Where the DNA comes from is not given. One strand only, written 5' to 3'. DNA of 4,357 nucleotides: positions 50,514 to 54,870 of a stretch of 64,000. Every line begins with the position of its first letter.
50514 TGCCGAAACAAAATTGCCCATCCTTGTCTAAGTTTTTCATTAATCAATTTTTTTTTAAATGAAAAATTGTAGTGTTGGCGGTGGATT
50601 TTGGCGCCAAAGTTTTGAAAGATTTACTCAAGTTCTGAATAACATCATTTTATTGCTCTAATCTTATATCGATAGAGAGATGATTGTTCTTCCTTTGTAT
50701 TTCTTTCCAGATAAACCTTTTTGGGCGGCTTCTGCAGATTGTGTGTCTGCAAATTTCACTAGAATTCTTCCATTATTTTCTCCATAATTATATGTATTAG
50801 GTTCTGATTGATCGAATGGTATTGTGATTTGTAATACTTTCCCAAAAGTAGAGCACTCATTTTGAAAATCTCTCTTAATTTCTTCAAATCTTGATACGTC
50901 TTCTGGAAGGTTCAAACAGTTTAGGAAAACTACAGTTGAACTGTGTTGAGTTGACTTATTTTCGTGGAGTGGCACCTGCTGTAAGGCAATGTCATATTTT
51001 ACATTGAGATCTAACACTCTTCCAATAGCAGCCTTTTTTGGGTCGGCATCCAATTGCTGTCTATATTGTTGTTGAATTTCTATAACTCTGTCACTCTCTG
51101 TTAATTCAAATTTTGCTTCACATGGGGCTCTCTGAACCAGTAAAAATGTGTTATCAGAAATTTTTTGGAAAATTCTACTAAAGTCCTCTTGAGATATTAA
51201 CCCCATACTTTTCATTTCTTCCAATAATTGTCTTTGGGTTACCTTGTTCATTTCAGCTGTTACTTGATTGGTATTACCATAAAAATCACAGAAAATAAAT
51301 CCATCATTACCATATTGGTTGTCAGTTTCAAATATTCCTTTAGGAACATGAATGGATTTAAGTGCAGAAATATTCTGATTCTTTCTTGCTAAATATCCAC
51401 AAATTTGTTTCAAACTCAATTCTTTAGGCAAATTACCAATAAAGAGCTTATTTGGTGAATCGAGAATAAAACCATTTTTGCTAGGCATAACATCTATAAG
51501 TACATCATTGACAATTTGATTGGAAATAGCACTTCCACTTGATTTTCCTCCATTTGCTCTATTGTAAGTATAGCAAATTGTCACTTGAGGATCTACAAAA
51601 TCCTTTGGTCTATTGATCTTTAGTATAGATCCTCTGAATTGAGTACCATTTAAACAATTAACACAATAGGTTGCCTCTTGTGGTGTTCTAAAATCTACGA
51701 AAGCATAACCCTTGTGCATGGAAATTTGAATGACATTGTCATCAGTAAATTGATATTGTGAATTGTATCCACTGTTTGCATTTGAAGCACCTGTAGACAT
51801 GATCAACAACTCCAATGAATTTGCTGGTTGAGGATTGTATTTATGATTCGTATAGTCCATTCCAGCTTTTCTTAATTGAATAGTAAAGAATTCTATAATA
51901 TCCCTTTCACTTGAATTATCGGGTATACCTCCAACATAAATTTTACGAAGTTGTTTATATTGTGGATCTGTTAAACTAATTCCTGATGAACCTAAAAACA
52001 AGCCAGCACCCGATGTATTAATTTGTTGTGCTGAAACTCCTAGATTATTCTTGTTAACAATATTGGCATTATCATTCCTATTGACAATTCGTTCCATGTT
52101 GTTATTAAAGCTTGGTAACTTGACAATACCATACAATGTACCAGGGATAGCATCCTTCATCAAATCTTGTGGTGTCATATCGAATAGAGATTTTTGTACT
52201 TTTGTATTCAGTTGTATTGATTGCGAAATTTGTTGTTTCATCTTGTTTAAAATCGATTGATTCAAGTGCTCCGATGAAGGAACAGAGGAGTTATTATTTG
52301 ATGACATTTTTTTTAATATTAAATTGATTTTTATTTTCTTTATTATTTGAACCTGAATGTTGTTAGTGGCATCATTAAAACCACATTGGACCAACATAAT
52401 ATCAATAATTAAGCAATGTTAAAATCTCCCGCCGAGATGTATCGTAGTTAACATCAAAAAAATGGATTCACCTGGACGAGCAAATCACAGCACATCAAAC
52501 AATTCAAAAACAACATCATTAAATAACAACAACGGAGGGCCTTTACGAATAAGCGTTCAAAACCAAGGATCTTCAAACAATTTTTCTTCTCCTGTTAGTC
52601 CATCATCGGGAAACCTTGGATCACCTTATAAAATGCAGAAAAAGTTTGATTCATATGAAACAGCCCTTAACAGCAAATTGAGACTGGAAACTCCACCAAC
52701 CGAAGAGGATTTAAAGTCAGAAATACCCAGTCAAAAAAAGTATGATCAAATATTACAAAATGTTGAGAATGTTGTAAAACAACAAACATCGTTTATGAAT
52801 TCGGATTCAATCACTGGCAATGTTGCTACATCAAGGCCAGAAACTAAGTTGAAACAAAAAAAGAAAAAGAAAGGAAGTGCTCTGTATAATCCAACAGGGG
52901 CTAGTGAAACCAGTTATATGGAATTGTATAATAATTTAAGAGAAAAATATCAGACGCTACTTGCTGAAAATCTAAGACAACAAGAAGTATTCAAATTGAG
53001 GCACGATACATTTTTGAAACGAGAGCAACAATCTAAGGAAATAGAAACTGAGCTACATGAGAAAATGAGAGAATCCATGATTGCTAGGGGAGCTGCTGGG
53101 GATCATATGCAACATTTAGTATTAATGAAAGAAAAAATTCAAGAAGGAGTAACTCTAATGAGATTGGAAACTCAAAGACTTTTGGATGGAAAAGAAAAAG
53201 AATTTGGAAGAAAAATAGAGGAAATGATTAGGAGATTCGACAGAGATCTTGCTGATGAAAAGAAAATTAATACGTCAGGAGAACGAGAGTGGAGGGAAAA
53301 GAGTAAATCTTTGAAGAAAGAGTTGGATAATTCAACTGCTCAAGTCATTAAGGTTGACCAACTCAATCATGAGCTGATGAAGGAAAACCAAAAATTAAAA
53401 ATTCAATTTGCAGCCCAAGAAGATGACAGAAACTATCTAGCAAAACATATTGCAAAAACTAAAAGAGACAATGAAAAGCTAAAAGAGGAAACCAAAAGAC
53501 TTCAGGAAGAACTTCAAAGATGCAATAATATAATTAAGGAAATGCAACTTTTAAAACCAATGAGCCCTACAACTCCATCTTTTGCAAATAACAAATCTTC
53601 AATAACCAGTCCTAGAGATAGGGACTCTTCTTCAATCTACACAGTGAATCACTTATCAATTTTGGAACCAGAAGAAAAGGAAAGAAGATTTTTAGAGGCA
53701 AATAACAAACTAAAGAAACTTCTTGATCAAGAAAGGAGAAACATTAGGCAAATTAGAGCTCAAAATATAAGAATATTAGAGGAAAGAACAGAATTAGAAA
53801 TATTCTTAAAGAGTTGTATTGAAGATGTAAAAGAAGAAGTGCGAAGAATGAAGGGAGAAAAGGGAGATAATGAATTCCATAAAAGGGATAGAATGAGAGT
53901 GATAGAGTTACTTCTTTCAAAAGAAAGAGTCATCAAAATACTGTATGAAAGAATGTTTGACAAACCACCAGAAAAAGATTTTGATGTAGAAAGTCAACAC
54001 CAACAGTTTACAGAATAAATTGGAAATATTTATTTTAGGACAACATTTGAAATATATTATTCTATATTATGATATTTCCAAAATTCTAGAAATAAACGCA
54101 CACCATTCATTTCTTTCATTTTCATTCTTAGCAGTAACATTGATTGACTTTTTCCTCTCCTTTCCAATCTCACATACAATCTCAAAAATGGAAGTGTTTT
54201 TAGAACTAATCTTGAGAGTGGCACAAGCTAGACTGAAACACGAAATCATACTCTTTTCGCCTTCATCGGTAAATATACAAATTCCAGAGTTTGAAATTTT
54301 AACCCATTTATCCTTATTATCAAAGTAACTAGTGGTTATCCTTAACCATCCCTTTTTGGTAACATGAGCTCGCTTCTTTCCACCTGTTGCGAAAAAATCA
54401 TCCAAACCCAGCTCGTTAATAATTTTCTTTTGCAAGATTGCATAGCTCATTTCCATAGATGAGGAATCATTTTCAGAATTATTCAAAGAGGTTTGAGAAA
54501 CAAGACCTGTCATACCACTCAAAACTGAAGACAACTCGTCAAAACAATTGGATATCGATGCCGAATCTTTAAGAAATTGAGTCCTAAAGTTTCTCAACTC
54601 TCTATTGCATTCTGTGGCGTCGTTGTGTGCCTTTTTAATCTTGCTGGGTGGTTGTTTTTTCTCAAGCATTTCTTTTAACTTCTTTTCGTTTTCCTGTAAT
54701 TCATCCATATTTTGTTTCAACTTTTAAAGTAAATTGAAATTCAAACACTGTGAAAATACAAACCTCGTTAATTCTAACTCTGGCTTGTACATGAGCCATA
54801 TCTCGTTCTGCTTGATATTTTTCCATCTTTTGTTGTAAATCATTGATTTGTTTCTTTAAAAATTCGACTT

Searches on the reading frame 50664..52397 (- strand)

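Call 12: search_protein_families(library=pfam, proteins=[window:50664-52397:-], max_evalue=0.01)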
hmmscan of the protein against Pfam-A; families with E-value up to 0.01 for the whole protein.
window:50664-52397:- (577 aa): 3 families
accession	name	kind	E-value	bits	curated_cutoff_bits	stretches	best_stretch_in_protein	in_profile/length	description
PF00076.28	RRM_1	-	2.4e-17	63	20.7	2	227-258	37-68/70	RNA recognition motif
PF16842.11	RRM_occluded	-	0.0072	16.6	30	0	226-267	36-76/79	Occluded RNA-recognition motif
PF07576.18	BRAP2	-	0.0078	16.8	22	0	540-568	46-74/99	BRCA1-associated protein 2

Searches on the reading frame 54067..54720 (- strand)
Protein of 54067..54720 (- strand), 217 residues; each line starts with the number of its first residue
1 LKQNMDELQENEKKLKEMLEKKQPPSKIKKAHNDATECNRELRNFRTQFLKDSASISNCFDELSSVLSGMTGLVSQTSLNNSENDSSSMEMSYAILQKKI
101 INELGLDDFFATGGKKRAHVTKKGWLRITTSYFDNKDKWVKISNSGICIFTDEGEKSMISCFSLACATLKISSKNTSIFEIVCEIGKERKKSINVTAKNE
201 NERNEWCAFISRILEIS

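Call 12: search_protein_families(library=pfam, proteins=[window:54067-54720:-], max_evalue=0.01)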
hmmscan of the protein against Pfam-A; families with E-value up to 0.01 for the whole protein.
window:54067-54720:- (217 aa): 2 families
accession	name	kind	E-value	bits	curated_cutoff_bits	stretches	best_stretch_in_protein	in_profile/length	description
PF00169.35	PH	-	6.5e-07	30.3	25.1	1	120-213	1-103/105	PH domain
PF05791.16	Bacillus_HBL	-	0.0011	19.2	29.1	1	9-81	97-167/177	Bacillus haemolytic enterotoxin (HBL)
